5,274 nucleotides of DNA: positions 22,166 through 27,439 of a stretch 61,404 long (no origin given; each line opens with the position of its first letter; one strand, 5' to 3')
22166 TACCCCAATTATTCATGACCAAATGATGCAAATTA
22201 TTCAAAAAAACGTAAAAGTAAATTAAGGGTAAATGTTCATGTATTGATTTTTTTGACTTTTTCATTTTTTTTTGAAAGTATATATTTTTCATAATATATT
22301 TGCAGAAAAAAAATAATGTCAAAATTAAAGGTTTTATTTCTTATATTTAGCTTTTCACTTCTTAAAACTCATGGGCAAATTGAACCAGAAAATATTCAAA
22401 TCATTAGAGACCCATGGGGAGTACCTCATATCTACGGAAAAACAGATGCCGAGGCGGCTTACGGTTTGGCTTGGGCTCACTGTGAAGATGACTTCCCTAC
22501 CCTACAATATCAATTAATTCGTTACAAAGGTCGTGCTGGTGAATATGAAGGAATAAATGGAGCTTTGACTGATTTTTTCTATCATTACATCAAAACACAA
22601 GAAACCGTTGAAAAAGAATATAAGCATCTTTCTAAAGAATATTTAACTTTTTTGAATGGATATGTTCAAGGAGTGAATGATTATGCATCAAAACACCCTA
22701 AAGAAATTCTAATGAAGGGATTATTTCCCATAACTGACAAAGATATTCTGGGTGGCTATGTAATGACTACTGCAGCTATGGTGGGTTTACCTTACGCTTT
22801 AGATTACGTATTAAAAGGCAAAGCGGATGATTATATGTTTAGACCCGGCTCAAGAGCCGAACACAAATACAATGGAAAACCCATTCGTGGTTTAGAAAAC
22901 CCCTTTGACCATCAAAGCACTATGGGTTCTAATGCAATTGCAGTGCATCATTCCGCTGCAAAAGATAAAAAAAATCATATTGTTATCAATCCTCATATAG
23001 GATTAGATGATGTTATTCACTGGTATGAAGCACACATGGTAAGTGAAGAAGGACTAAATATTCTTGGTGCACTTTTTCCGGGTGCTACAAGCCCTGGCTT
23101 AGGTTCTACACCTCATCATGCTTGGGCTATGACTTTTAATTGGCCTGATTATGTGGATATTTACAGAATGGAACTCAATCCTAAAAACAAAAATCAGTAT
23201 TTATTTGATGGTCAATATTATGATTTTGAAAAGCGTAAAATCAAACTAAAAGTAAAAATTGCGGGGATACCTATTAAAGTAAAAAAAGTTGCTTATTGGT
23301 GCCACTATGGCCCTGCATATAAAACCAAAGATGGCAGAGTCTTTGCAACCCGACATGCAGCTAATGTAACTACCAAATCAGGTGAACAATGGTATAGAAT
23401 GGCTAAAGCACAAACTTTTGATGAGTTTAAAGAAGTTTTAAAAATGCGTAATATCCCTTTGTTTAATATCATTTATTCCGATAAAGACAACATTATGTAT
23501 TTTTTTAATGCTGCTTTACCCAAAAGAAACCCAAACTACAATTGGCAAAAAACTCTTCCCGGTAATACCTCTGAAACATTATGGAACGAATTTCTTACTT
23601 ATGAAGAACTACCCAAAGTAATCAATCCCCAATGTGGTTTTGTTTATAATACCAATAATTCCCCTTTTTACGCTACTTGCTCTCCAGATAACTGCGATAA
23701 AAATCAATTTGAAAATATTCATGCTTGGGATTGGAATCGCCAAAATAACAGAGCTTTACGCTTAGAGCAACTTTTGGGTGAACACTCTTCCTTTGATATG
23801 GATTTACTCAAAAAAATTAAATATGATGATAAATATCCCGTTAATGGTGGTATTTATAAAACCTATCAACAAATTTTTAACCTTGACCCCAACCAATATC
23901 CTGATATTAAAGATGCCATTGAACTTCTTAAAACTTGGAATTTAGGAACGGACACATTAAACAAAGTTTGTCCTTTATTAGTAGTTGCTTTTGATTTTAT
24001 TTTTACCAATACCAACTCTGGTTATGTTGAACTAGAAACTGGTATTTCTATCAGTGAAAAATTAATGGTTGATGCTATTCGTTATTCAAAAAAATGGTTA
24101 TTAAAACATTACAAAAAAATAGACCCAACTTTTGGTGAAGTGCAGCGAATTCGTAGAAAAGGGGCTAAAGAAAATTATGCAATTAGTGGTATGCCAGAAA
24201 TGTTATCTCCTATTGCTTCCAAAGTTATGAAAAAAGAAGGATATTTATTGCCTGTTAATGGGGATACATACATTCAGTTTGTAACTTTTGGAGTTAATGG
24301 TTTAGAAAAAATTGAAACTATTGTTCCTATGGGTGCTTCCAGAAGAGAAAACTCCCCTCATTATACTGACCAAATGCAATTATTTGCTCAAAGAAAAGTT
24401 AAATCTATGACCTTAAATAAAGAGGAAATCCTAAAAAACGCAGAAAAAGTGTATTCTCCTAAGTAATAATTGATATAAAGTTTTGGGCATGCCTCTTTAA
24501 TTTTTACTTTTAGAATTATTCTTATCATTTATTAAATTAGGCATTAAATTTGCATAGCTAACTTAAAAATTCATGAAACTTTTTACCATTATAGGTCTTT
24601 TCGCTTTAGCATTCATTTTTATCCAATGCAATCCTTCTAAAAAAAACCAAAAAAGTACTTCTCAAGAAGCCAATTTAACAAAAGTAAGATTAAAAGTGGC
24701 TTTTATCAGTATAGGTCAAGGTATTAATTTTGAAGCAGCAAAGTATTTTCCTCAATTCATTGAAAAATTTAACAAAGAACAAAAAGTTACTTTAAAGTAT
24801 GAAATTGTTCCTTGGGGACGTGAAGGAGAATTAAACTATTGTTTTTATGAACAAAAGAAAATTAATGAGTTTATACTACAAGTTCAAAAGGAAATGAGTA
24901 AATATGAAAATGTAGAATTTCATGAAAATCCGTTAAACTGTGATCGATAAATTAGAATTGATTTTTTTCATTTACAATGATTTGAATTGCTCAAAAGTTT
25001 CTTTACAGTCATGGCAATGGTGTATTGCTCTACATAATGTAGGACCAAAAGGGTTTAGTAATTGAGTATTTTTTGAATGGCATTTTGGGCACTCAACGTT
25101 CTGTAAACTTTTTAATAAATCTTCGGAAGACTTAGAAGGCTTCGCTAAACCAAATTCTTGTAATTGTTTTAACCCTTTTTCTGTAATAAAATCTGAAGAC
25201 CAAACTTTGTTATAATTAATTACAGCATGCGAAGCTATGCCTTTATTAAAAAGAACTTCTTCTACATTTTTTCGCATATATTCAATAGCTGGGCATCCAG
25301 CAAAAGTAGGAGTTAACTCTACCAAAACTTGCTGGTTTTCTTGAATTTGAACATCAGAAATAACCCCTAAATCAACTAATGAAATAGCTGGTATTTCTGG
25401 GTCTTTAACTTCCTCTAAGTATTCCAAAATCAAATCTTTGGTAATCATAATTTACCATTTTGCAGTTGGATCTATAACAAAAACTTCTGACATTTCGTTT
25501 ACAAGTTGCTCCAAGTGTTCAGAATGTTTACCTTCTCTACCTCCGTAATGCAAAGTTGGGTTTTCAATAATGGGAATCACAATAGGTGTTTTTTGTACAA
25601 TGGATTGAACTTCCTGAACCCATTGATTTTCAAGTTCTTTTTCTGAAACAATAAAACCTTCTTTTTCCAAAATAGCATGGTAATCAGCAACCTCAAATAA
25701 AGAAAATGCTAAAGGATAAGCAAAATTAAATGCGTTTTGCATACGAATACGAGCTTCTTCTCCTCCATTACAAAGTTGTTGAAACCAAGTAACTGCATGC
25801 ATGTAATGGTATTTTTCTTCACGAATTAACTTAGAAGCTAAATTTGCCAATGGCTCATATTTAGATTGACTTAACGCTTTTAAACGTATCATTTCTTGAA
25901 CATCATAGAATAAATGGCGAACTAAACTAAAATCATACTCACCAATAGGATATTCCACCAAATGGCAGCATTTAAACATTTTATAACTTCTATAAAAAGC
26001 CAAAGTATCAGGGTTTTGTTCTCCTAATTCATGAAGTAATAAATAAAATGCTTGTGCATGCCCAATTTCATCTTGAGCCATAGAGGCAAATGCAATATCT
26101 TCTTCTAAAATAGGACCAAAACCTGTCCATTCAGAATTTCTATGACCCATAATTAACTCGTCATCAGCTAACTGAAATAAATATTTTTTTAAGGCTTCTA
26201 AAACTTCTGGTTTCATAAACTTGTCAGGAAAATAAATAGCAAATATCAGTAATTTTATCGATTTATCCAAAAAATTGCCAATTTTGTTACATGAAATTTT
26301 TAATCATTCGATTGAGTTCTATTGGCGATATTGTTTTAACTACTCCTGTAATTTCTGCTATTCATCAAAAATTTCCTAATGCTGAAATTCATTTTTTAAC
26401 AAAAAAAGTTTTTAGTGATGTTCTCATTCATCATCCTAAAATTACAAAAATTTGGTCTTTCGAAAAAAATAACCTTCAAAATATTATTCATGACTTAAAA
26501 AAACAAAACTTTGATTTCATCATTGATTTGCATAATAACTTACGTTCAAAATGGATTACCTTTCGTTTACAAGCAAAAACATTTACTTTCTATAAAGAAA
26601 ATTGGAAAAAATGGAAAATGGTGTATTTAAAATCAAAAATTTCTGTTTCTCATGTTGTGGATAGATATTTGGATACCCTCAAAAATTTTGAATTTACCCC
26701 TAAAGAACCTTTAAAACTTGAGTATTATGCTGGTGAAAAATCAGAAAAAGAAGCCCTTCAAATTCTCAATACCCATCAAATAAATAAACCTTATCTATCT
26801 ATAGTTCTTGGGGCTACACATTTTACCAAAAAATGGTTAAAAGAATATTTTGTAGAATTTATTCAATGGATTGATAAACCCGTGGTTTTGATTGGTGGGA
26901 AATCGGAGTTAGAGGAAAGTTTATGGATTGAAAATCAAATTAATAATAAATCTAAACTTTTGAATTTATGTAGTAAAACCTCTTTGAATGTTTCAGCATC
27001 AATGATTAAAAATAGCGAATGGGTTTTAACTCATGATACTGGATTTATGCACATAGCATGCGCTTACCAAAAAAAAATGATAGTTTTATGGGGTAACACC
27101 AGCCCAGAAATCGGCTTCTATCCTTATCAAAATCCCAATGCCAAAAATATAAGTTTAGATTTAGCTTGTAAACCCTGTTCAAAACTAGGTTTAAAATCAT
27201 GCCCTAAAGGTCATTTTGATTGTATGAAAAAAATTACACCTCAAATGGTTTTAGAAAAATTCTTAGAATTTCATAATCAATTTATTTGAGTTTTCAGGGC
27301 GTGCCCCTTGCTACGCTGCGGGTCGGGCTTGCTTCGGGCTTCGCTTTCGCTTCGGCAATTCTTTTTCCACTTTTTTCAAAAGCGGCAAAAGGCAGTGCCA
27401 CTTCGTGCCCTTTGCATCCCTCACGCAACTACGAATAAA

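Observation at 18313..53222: A structured GC-rich repeat family always placed immediately after a stop codon, in sense orientation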

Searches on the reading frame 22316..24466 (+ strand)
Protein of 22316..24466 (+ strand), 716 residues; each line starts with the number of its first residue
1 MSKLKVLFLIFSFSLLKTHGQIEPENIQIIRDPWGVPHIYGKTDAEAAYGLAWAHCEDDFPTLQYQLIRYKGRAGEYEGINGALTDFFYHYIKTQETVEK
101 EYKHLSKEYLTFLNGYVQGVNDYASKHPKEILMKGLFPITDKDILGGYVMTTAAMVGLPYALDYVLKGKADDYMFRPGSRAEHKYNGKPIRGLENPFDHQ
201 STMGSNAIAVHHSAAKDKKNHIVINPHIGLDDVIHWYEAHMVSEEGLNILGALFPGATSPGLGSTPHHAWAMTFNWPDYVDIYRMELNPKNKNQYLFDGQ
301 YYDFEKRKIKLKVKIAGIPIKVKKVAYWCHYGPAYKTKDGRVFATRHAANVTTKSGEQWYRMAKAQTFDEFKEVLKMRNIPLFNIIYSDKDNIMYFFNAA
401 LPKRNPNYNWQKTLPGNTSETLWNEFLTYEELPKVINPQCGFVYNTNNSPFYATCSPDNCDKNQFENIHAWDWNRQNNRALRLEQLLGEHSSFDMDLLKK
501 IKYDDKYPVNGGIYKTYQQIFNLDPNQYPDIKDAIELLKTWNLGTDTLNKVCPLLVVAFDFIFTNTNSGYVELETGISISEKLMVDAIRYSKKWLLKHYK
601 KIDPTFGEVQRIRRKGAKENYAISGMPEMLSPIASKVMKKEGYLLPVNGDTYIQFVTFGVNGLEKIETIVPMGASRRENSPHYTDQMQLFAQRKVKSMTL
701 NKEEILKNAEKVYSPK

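Call 87: search_protein_families(library=pfam, proteins=[window:22316-24466:+], max_evalue=0.00001)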
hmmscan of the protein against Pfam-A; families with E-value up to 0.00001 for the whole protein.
window:22316-24466:+ (716 aa): 1 family
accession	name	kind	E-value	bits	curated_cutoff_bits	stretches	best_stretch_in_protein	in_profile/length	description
PF01804.23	Penicil_amidase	-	4.1e-99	333.9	21.3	1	27-705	2-673/675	Penicillin amidase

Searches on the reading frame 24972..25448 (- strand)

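Call 87: search_protein_families(library=pfam, proteins=[window:24972-25448:-], max_evalue=0.00001)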
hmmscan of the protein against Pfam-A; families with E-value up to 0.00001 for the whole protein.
window:24972-25448:- (158 aa): 2 families
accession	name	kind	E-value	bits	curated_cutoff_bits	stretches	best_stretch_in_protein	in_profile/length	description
PF23451.1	Zn_ribbon_PaaD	-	1.2e-20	73.4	27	1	106-156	3-53/53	PaaD zinc beta ribbon domain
PF01883.24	FeS_assembly_P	-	1.4e-14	54.5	23.5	1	5-66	2-61/73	Iron-sulfur cluster assembly protein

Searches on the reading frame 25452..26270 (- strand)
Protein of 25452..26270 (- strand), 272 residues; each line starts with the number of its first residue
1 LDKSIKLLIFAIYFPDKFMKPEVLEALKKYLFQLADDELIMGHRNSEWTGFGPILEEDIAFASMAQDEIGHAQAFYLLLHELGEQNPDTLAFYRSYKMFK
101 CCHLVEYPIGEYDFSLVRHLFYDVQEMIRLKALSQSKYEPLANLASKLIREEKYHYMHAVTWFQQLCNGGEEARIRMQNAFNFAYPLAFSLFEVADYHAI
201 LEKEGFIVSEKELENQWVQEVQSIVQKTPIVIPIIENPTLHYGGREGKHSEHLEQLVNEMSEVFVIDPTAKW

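Call 87: search_protein_families(library=pfam, proteins=[window:25452-26270:-], max_evalue=0.00001)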
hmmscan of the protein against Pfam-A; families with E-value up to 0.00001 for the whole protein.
window:25452-26270:- (272 aa): 1 family
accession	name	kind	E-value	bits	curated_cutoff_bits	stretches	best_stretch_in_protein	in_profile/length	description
PF05138.18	PaaA_PaaC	-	1.2e-70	238.2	28.5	1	18-272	9-263/263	Phenylacetic acid catabolic protein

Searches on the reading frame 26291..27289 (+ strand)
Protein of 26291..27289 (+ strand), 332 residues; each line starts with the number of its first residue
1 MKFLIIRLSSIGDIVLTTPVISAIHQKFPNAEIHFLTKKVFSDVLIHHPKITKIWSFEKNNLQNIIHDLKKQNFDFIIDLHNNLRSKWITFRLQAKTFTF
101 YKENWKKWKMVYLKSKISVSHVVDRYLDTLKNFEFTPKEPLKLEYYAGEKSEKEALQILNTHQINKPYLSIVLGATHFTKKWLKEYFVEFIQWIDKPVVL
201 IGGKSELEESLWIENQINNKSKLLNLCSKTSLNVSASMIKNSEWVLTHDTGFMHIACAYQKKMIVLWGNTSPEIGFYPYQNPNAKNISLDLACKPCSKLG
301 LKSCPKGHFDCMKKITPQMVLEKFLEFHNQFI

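Call 79: find_homologous_proteins(query=window:26291-27289:+, max_evalue=1e-60)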
Query window:26291-27289:+ (332 aa): 5670 proteins with E <= 1e-60 among 8000 candidates; the best 120 are listed.
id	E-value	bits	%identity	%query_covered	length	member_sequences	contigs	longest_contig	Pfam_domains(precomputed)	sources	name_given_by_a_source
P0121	3.3e-195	666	89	98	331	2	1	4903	PF01075.24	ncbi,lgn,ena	-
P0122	1.4e-167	575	77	98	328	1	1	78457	PF01075.24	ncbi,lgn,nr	ncbi:MAG: glycosyl hydrolase [Bacteroidia bacterium]|nr:MAG: glycosyl hydrolase [Bacteroidia bacteri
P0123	1.2e-152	526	70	98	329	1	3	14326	PF01075.24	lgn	-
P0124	5.3e-151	520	69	98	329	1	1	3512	PF01075.24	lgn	-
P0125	2.8e-143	495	67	99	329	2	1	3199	PF01075.24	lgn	-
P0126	1.7e-141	489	67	97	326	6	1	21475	PF01075.24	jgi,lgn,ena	jgi:heptosyltransferase-2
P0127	1.4e-132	460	65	98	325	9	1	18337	PF01075.24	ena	-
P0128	1.4e-127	443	60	98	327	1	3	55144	PF01075.24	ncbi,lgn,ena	-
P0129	3.2e-88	314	49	97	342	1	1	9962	PF01075.24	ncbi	-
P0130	3.8e-86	307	49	95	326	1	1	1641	PF01075.24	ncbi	-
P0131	5.8e-85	303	47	98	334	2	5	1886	PF01075.24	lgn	-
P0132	2.1e-84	302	45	96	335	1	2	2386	PF01075.24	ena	-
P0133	2.9e-84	301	46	97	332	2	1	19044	PF01075.24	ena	-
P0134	3.4e-84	301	44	97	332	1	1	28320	PF01075.24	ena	-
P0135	4.9e-84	300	45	98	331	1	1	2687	PF01075.24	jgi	jgi:ADP-heptose:LPS heptosyltransferase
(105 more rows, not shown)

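Call 80: find_encoding_contigs(protein=P0121, flank=5000, max_places=3)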
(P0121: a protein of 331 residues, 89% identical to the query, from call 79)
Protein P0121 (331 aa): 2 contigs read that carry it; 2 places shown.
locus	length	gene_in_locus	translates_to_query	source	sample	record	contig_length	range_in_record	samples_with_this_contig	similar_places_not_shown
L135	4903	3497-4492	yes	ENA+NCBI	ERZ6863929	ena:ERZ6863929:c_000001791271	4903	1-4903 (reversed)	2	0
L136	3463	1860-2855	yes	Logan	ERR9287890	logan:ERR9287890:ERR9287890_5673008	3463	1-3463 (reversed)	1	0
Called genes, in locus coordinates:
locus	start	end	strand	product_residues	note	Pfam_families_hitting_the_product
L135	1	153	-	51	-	?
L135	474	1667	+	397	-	PF08442:ATP-grasp_2, PF24948:Citrate_synth_N, PF00549:Ligase_CoA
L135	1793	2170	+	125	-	-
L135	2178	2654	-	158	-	PF01883:FeS_assembly_P, PF23451:Zn_ribbon_PaaD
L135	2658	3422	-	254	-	PF05138:PaaA_PaaC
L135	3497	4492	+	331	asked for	PF01075:Glyco_transf_9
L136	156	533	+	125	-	-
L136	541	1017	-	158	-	PF01883:FeS_assembly_P, PF23451:Zn_ribbon_PaaD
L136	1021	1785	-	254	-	PF05138:PaaA_PaaC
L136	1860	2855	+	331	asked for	PF01075:Glyco_transf_9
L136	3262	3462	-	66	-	?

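Call 81: find_encoding_contigs(protein=P0122, flank=10000, max_places=2)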
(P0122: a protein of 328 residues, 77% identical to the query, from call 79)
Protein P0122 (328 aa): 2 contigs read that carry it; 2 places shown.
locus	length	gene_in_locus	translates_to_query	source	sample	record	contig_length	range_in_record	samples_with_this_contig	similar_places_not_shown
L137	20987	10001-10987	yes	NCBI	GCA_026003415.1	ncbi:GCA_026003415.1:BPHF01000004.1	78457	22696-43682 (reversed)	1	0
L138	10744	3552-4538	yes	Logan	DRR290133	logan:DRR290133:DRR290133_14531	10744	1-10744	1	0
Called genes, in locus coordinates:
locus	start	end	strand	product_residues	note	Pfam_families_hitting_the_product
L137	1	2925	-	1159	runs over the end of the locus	PF02811:PHP, PF07733:DNA_pol3_alpha, PF12836:HHH_3 (faint), PF17657:DNA_pol3_finger, PF14579:HHH_6, PF01336:tRNA_anti-codon (weak)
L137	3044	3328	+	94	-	PF26696:PTL_trimer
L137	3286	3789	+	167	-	PF13884:Peptidase_S74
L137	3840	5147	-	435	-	PF00875:DNA_photolyase, PF03441:FAD_binding_7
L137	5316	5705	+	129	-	PF00072:Response_reg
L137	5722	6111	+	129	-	PF00072:Response_reg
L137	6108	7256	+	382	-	PF02670:DXP_reductoisom, PF08436:DXP_redisom_C, PF13288:DXPR_C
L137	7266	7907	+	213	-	PF01063:Aminotran_4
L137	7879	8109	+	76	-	PF01063:Aminotran_4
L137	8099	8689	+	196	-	PF14014:DUF4230 (weak)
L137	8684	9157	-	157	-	PF01883:FeS_assembly_P, PF23451:Zn_ribbon_PaaD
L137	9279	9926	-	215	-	PF05138:PaaA_PaaC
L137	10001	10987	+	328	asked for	PF01075:Glyco_transf_9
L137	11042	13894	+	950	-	PF00005:ABC_tran (faint), PF02463:SMC_N (faint), PF03193:RsgA_GTPase (faint), PF13191:AAA_16 (faint), PF13304:AAA_21 (faint), PF13555:AAA_29 (faint), PF17760:UvrA_inter, PF17755:UvrA_DNA-bind, +1 more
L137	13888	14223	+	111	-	PF06108:DUF952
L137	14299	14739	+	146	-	PF06695:Sm_multidrug_ex (weak)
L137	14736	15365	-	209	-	-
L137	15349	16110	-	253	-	PF00149:Metallophos, PF12850:Metallophos_2 (faint)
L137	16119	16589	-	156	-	PF01434:Peptidase_M41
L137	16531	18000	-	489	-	PF06480:FtsH_ext, PF06068:TIP49 (weak), PF00004:AAA, PF17862:AAA_lid_3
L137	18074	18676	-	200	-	PF02527:GidB, PF13847:Methyltransf_31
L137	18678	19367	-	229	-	PF23023:Anti-Pycsar_Apyc1, PF00753:Lactamase_B, PF12706:Lactamase_B_2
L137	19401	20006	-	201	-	-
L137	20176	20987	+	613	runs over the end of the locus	PF18962:Por_Secre_tail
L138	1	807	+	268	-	?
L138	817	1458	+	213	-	PF01063:Aminotran_4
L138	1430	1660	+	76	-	PF01063:Aminotran_4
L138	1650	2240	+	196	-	PF14014:DUF4230 (weak)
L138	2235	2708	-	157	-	PF01883:FeS_assembly_P, PF23451:Zn_ribbon_PaaD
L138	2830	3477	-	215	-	PF05138:PaaA_PaaC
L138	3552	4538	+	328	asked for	PF01075:Glyco_transf_9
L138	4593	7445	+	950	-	PF00005:ABC_tran (faint), PF02463:SMC_N (faint), PF03193:RsgA_GTPase (faint), PF13191:AAA_16 (faint), PF13304:AAA_21 (faint), PF13555:AAA_29 (faint), PF17760:UvrA_inter, PF17755:UvrA_DNA-bind, +1 more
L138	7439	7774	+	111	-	PF06108:DUF952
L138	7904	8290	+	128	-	PF06695:Sm_multidrug_ex (weak)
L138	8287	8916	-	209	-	-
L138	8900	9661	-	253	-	PF00149:Metallophos, PF12850:Metallophos_2 (faint)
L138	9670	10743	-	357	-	?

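Call 87: search_protein_families(library=pfam, proteins=[window:26291-27289:+], max_evalue=0.00001)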
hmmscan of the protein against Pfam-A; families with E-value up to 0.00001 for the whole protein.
window:26291-27289:+ (332 aa): 1 family
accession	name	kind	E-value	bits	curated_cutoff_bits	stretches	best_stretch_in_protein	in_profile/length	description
PF01075.23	Glyco_transf_9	-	1.9e-33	116.3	22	1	65-298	4-238/247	Glycosyltransferase family 9 (heptosyltransferase)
